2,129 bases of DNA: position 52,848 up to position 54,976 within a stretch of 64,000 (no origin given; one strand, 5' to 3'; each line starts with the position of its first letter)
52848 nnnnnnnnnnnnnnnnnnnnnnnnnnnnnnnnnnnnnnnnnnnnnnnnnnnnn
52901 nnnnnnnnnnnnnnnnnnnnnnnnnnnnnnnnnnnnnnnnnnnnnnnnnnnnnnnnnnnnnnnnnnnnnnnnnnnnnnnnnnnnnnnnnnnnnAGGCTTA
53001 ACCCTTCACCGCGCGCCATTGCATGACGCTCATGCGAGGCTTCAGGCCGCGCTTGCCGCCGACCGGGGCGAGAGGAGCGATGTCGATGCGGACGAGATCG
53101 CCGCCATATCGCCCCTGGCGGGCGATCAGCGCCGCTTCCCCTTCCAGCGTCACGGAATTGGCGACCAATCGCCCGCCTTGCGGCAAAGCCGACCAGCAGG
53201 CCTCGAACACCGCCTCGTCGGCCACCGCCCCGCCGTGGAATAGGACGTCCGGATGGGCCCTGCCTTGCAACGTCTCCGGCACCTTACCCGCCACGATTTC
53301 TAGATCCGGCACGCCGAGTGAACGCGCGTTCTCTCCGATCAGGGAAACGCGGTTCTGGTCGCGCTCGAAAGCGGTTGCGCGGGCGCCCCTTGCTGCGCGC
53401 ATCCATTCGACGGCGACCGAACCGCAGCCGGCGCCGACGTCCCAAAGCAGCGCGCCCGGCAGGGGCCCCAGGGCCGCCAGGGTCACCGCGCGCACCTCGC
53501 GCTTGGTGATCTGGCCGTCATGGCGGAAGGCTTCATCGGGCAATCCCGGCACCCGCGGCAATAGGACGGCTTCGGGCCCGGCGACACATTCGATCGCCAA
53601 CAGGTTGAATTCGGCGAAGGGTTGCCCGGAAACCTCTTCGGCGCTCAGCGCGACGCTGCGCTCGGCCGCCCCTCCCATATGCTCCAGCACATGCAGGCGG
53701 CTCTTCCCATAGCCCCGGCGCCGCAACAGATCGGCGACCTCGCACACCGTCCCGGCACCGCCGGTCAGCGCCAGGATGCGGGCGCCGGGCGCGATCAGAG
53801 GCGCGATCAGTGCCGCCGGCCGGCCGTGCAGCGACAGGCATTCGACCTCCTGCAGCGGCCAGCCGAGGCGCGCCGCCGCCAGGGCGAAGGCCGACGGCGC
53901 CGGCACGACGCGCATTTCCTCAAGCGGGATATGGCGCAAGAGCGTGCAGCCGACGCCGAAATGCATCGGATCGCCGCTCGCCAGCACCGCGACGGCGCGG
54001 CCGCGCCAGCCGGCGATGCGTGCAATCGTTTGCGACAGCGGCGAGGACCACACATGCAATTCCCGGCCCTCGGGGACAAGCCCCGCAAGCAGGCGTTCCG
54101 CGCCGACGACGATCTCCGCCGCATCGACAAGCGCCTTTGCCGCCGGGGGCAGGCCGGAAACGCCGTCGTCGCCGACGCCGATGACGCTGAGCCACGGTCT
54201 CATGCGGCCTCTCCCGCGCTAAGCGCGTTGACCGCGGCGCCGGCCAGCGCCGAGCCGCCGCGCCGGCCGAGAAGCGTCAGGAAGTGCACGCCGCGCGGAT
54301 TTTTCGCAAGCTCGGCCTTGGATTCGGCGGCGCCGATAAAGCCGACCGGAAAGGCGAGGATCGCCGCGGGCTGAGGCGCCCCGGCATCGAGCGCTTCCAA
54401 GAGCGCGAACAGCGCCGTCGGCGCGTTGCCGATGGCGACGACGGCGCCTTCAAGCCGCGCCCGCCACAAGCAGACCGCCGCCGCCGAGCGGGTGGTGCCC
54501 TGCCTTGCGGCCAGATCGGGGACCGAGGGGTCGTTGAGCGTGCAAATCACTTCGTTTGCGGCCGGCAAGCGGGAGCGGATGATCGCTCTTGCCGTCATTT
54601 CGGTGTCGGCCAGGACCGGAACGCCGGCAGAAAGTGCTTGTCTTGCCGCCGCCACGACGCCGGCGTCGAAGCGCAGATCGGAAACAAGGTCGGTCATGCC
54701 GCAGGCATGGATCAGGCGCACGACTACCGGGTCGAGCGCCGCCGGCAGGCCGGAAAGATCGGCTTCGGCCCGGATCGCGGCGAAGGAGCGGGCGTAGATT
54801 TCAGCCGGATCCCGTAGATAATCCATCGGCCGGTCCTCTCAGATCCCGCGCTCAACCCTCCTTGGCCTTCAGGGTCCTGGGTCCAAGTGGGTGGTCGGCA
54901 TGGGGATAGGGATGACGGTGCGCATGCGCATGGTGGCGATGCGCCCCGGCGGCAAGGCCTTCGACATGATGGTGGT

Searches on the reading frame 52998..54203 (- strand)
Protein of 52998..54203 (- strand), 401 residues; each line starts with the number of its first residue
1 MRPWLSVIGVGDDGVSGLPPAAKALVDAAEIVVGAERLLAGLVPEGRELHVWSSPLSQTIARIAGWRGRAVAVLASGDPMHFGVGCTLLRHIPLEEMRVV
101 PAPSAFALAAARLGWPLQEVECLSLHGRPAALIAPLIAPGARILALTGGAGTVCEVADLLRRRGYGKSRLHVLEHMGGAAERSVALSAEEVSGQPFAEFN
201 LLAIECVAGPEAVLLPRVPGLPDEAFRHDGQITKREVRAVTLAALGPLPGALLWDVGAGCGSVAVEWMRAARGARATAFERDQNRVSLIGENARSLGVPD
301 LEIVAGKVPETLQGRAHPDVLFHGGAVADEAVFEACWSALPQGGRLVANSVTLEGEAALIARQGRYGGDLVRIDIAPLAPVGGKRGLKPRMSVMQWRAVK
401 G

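Call 7: search_protein_families(library=pfam, proteins=[window:52998-54203:-])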
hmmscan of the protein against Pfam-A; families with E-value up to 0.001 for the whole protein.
window:52998-54203:- (401 aa): 1 family
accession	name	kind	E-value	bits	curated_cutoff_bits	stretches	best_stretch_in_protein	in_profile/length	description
PF00590.25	TP_methylase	-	1.4e-18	68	27.8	1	5-191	2-211/212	Tetrapyrrole (Corrin/Porphyrin) Methylases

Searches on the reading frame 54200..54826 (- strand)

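Call 7: search_protein_families(library=pfam, proteins=[window:54200-54826:-])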
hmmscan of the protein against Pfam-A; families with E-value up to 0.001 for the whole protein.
window:54200-54826:- (208 aa): 1 family
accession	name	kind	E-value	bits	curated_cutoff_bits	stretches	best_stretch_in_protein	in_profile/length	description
PF02570.20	CbiC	-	1e-65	221.6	22.5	1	9-202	1-193/196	Precorrin-8X methylmutase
